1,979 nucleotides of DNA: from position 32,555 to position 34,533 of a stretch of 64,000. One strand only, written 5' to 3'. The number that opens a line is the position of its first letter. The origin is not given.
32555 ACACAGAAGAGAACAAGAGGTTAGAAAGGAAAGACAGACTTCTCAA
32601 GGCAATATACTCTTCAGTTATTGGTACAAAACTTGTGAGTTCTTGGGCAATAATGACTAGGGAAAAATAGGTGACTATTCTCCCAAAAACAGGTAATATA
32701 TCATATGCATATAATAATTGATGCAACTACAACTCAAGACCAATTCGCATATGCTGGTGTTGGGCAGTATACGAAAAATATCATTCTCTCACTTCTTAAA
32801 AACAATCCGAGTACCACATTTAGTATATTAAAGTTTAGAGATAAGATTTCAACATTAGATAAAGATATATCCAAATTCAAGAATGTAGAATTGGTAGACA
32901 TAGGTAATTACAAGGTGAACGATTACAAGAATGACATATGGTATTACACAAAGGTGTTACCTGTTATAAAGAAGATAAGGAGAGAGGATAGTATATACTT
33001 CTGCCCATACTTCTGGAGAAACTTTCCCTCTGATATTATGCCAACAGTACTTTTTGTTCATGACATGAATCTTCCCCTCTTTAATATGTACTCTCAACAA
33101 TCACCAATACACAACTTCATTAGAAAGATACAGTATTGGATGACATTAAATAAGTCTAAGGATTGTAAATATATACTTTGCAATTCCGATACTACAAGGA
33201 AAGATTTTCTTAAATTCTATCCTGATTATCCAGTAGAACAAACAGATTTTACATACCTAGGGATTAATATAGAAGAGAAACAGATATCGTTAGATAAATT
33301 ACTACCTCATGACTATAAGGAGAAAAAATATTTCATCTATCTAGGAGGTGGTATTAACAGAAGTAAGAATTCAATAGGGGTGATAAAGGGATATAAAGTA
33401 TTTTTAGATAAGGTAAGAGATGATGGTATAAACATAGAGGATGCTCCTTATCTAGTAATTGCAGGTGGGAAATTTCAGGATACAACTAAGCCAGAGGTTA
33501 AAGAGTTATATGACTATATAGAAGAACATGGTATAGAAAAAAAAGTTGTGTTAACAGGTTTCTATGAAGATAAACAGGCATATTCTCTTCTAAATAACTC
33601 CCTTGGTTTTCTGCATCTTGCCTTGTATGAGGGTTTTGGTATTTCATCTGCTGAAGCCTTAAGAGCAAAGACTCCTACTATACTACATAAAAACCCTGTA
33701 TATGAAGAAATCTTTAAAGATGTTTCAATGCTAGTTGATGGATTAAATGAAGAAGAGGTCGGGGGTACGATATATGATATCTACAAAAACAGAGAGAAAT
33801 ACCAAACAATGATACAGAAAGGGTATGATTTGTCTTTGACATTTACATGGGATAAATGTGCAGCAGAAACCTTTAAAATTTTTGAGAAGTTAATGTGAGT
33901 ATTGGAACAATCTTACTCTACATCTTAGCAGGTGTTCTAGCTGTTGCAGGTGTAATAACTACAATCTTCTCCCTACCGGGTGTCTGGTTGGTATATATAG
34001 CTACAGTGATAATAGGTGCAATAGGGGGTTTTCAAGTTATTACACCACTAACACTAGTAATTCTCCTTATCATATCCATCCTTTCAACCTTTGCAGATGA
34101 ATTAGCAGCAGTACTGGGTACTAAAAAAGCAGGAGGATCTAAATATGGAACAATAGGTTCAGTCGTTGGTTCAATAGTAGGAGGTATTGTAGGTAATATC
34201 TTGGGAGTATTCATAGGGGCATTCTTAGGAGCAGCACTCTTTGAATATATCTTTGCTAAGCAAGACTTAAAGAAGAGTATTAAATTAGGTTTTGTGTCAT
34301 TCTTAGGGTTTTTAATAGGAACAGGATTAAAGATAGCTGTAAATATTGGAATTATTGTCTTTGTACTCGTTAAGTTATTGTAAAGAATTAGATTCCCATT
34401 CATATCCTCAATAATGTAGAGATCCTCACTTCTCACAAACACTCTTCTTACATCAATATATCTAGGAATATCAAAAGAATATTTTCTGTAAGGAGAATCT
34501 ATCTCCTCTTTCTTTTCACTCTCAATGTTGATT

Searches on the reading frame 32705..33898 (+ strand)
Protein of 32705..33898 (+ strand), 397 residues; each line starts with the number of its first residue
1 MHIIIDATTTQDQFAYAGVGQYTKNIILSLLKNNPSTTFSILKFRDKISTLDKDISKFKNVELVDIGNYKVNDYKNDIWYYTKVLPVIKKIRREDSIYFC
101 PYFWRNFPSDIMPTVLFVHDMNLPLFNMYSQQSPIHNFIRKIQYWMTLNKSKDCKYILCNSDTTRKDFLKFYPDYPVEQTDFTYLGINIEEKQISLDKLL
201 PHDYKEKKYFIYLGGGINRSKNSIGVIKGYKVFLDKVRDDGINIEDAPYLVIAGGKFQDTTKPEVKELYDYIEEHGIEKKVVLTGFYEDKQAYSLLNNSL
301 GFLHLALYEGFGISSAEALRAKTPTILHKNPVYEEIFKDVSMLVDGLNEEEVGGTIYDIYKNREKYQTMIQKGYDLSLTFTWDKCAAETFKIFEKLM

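Call 7: search_protein_families(library=pfam, proteins=[window:32705-33898:+])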
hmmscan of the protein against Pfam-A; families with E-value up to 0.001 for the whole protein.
window:32705-33898:+ (397 aa): 3 families
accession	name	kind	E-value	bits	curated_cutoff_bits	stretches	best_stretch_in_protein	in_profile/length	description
PF00534.26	Glycos_transf_1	-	4.7e-20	72.2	26.4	1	207-374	14-170/172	Glycosyl transferases group 1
PF13692.12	Glyco_trans_1_4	-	2.2e-08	34.9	27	1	227-360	14-140/142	Glycosyl transferases group 1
PF13439.12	Glyco_transf_4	-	0.00034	21.1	28.5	1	110-190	95-169/170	Glycosyltransferase Family 4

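Call 10: search_protein_families(library=ncbifam, proteins=[window:32705-33898:+], max_evalue=0.01)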
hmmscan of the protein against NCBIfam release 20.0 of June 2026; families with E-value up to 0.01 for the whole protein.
window:32705-33898:+ (397 aa): 10 families
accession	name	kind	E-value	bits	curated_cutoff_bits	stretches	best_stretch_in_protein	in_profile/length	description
TIGR04047.1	MSMEG_0565_glyc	hypoth_equivalog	4.7e-14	52.3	259.85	1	215-393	200-371/373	MSMEG_0565 family glycosyltransferase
NF038295.1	EPS_HpsP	equivalog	1.3e-11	44.2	550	1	249-396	240-387/388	hormogonium polysaccharide biosynthesis glycosyltransferase HpsP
TIGR02149.1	glgA_Coryne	subfamily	1.3e-08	34.4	302.4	1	141-396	132-390/391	glycogen synthase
NF041876.1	EPS_EpsE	equivalog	4.8e-08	32.7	400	1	226-373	225-372/389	exopolysaccharide biosynthesis GT4 family glycosyltransferase EpsE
NF050063.1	ProtGlycPglJ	equivalog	6.5e-07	28.9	500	1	128-391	123-361/363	N-acetylgalactosamine-N,N'-diacetylbacillosaminyl-diphospho-undecaprenol 4-alpha-N-acetylgalactosaminyltransferase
NF049987.1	DaglGlyslTfaseDgs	equivalog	7.4e-06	25.1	500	1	303-396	236-327/332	processive diacylglycerol alpha-glucosyltransferase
NF041010.1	glycosy_Agl16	equivalog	9.1e-06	24.8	575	1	200-396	172-351/352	glycosylation protein Agl16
NF053513.1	Gtran_IagA_BgsA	equivalog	1.4e-05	24.3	460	1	278-396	215-331/333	LTA glycolipid anchor biosynthesis glycosyltransferase, IagA/BgsA family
TIGR02470.1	sucr_synth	equivalog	0.00097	17.4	810.4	1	250-364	584-711/784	sucrose synthase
TIGR03999.1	thiol_BshA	equivalog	0.0028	16.6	273.7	1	263-384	239-361/375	N-acetyl-alpha-D-glucosaminyl L-malate synthase BshA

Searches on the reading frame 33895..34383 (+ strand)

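Call 36: search_protein_families(library=pfam, proteins=[window:33895-34383:+], max_evalue=0.1)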
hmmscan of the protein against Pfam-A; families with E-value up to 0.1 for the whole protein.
window:33895-34383:+ (162 aa): 2 families
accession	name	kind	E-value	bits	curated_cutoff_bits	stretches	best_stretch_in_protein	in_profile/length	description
PF04306.18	DUF456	-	4.1e-29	102.1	29.4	1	24-160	2-138/139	Protein of unknown function (DUF456)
PF19180.5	DUF5862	-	0.0014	18.9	33.3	1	75-113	19-57/68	Family of unknown function (DUF5862)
